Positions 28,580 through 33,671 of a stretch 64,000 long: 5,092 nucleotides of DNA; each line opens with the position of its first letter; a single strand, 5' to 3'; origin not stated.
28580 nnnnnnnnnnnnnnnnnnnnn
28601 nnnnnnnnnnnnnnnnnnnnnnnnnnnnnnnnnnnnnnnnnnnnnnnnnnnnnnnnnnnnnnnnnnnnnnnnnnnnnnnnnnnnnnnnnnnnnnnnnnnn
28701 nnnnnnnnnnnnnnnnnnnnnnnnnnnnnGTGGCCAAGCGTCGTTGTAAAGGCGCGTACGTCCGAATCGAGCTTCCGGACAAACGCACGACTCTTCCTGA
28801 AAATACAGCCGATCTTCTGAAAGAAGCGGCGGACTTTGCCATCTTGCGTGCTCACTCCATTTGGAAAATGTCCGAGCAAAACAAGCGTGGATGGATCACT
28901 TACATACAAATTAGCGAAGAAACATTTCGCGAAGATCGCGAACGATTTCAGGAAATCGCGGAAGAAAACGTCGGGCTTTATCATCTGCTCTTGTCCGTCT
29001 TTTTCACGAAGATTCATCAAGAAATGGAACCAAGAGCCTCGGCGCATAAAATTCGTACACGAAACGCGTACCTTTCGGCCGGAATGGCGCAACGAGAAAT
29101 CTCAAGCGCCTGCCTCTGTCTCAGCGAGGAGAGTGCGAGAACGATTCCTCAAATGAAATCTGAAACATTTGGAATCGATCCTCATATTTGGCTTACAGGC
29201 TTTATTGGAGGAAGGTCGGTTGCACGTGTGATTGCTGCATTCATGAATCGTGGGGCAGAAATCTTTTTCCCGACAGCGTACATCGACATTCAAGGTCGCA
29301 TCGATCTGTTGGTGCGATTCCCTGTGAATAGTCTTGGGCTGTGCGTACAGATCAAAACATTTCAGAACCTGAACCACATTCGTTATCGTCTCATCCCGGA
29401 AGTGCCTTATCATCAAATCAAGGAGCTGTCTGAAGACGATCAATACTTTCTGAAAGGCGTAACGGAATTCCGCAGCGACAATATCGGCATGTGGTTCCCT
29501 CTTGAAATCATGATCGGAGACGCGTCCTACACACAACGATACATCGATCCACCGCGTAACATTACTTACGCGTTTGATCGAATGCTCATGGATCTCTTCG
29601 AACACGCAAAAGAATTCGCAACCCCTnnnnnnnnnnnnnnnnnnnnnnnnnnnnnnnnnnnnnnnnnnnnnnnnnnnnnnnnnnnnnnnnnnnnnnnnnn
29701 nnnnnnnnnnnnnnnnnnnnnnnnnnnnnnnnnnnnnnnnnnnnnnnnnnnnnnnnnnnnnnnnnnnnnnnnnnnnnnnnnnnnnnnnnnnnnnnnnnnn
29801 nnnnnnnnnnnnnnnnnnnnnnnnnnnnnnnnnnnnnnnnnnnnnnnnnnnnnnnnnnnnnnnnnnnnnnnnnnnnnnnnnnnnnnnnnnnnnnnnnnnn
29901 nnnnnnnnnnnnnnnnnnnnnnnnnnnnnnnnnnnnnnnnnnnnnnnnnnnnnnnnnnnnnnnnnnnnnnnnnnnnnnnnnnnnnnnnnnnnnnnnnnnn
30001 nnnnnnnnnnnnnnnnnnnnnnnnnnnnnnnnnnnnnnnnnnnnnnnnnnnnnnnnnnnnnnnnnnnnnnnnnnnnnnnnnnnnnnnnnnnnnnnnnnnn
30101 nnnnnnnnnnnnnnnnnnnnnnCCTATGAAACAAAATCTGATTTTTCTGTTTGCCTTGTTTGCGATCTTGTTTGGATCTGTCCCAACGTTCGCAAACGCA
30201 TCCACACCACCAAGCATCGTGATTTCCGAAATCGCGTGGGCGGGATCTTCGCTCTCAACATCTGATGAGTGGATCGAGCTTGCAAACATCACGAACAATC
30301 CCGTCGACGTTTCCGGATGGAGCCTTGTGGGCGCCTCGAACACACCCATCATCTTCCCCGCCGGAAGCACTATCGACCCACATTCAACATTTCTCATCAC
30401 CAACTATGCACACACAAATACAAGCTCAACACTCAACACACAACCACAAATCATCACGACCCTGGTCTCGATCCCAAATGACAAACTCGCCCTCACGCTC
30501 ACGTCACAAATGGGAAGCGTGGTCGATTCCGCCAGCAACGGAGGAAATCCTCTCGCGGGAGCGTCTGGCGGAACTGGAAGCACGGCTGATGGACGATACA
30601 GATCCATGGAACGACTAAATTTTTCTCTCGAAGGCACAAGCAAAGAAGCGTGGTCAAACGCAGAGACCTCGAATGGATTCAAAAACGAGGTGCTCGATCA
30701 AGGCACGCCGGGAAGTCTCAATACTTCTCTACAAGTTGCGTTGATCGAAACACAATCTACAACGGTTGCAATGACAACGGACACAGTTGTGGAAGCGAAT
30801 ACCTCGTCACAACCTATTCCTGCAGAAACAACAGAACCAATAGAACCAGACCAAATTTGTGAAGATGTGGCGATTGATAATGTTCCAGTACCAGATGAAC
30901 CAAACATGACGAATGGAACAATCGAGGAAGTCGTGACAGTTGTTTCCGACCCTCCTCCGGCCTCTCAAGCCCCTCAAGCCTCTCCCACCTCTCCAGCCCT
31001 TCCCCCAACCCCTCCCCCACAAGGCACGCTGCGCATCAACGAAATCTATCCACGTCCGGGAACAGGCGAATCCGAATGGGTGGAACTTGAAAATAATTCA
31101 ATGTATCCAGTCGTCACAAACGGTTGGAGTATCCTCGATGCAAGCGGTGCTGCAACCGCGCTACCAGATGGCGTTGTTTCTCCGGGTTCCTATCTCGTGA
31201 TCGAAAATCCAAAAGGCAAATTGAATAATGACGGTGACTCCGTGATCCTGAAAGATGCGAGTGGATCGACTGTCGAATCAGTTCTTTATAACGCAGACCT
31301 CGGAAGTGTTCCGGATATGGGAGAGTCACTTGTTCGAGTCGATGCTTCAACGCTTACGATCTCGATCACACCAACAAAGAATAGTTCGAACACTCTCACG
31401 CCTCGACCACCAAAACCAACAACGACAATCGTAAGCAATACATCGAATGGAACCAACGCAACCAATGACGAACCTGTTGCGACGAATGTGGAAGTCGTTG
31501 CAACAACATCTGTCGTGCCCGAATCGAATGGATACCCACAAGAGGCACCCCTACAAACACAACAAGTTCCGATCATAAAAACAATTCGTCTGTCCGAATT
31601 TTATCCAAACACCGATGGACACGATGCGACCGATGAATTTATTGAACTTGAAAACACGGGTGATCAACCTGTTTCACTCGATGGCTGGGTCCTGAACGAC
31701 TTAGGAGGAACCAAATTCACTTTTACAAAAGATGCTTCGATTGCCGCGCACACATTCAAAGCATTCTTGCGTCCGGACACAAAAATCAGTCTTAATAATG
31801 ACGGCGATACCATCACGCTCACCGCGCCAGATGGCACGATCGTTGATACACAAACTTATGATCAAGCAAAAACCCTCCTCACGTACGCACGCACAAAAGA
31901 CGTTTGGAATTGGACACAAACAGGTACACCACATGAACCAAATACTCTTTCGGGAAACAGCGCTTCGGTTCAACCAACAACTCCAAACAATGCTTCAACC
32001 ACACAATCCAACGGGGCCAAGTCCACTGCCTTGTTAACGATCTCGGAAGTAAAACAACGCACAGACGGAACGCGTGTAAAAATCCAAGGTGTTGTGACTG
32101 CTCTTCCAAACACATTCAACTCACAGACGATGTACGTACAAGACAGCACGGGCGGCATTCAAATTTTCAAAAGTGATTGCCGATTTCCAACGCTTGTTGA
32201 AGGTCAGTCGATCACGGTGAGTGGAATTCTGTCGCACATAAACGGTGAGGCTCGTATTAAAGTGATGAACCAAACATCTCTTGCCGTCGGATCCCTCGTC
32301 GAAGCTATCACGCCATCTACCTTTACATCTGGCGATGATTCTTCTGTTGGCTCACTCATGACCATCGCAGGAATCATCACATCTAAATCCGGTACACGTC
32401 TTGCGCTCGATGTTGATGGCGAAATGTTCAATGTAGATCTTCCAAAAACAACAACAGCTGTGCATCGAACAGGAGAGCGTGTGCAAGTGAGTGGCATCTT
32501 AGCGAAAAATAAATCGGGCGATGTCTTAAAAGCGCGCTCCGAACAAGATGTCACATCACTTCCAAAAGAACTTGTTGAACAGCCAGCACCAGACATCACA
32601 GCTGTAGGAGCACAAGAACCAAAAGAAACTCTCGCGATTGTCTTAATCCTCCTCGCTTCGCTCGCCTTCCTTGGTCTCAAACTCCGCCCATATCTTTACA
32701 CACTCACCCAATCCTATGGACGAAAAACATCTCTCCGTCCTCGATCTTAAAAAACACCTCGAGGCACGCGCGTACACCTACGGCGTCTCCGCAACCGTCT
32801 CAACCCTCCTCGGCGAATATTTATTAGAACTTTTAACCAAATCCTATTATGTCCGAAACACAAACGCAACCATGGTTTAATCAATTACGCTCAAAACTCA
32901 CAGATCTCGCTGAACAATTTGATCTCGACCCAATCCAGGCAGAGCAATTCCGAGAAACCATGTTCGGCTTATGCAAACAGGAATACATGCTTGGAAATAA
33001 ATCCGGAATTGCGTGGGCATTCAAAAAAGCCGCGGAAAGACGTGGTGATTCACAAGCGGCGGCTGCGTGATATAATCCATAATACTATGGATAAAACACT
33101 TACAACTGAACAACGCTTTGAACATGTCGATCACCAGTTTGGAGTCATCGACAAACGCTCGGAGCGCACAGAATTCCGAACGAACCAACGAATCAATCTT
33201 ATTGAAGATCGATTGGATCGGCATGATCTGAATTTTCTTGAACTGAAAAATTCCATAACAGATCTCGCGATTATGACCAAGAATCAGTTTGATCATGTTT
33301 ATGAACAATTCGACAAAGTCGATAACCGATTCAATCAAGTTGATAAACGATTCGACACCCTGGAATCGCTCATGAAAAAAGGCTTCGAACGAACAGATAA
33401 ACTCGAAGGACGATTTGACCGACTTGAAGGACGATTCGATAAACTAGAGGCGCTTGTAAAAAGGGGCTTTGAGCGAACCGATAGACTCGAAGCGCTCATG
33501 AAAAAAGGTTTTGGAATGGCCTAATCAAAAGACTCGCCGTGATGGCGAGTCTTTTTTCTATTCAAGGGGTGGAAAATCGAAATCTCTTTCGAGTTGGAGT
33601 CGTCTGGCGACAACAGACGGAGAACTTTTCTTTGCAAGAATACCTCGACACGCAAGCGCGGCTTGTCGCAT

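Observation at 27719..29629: Tandem paralogs of an uncharacterised ~290-aa family with RHH-like N-terminus and nuclease-like core motif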

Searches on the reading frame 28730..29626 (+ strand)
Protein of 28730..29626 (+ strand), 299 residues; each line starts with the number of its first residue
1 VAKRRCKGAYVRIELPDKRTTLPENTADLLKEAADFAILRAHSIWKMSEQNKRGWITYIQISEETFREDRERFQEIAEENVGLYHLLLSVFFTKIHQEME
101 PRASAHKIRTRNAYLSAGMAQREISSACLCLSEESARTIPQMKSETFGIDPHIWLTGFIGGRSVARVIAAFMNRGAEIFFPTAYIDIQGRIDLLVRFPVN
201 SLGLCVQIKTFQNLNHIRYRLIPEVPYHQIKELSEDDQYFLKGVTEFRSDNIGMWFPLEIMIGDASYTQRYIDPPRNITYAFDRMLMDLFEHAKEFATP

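Call 4: search_protein_families(library=pfam, proteins=[window:28730-29626:+], max_evalue=10)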
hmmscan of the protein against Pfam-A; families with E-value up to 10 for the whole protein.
window:28730-29626:+ (299 aa): 0 families

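Call 5: search_protein_families(library=ncbifam, proteins=[window:28730-29626:+], max_evalue=10)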
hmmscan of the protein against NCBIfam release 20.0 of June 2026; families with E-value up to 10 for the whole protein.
window:28730-29626:+ (299 aa): 1 family
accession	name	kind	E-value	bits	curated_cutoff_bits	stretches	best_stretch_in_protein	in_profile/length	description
TIGR01321.1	TrpR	equivalog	0.15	12.5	67.25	1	47-126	1-63/94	trp operon repressor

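Call 8: search_protein_families(library=phrogs, proteins=[window:28730-29626:+], max_evalue=1)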
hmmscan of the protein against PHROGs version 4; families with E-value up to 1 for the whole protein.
window:28730-29626:+ (299 aa): 2 families
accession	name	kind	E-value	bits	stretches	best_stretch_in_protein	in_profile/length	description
phrog_5018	-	unknown function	0.021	16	1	157-245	5-89/134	-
phrog_16373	-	unknown function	0.14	13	1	110-145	22-57/58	-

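Call 9: search_protein_families(library=padloc, proteins=[window:28730-29626:+], max_evalue=1)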
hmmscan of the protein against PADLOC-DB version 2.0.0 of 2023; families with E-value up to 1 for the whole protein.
window:28730-29626:+ (299 aa): 0 families

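Call 10: find_homologous_proteins(query=window:28730-29626:+)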
Query window:28730-29626:+ (299 aa): 9 proteins with E <= 0.001 among 1062 candidates.
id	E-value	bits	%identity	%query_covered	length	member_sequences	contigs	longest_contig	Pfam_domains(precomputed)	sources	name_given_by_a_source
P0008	6.0e-200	680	100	100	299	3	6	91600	-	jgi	-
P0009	2.8e-131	455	68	100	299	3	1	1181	-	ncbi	-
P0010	5.1e-118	412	63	97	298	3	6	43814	-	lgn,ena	-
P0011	4.5e-112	392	61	98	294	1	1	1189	-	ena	-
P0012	1.5e-105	371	61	97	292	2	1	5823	-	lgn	-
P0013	2.5e-105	370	61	97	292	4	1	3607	-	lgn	-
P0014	1.2e-104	368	56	100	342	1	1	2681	-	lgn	-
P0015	1.1e-100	355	59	97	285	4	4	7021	-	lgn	-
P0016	1.5e-91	325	64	77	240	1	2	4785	-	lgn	-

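Call 70: find_encoding_contigs(protein=P0010, flank=4000, max_places=2)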
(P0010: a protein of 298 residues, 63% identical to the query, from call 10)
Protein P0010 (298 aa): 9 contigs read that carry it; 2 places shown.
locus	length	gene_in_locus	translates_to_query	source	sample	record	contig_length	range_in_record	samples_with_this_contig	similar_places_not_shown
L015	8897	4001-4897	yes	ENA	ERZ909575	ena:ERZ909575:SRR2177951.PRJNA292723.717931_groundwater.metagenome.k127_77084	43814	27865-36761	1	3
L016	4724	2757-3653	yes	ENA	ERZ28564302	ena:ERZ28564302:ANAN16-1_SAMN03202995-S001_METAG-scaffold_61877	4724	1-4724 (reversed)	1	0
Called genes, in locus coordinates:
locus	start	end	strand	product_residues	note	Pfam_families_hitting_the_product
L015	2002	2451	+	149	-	-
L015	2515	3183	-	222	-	PF00702:Hydrolase, PF13419:HAD_2 (weak)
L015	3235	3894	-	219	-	PF00561:Abhydrolase_1 (faint), PF06821:Ser_hydrolase, PF12697:Abhydrolase_6 (weak)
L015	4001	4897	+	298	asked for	-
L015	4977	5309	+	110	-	-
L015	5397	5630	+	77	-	-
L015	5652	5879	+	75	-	PF01402:RHH_1 (weak)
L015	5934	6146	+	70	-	PF07866:DUF1653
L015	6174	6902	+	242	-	PF13489:Methyltransf_23, PF05148:Methyltransf_8, PF13847:Methyltransf_31, PF08241:Methyltransf_11, PF08242:Methyltransf_12, PF13649:Methyltransf_25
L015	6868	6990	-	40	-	-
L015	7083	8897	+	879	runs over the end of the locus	PF00932:LTD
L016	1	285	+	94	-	?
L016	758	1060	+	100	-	-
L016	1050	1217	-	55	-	-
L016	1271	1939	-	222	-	PF00702:Hydrolase, PF13419:HAD_2 (weak)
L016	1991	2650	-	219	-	PF00561:Abhydrolase_1 (faint), PF06821:Ser_hydrolase, PF12697:Abhydrolase_6 (weak)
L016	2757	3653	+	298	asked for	-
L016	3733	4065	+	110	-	-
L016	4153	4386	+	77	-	-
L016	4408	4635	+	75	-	PF01402:RHH_1 (weak)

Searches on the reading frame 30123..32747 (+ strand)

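Call 60: search_protein_families(library=pfam, proteins=[window:30123-32747:+], max_evalue=0.001)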
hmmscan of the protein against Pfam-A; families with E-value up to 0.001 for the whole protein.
window:30123-32747:+ (875 aa): 2 families
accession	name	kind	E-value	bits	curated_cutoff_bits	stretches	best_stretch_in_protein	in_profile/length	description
PF00932.25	LTD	-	1.7e-49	167.2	34.3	3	487-579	7-107/109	Lamin Tail Domain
PF19135.5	DUF5818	-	6.5e-05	22.8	27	0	758-804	9-51/57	Protein of unknown function (DUF5818)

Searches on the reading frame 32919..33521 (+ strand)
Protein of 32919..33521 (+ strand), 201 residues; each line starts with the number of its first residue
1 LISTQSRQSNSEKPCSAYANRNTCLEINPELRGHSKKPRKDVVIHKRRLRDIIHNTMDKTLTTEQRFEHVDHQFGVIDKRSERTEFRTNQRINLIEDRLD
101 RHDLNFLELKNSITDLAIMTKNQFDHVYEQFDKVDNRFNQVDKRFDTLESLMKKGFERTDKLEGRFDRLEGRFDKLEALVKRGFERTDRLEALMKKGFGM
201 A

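Call 60: search_protein_families(library=pfam, proteins=[window:32919-33521:+], max_evalue=0.001)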
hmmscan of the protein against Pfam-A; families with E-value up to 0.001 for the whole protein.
window:32919-33521:+ (201 aa): 2 families
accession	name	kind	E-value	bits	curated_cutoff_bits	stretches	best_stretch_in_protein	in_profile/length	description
PF23991.1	DUF7310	-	0.00018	22.3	40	0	157-180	30-53/83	Coiled-coil region of unknown function (DUF7310)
PF07303.18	Occludin_ELL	-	0.00067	20.8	31.2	0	121-195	14-87/101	Occludin homology domain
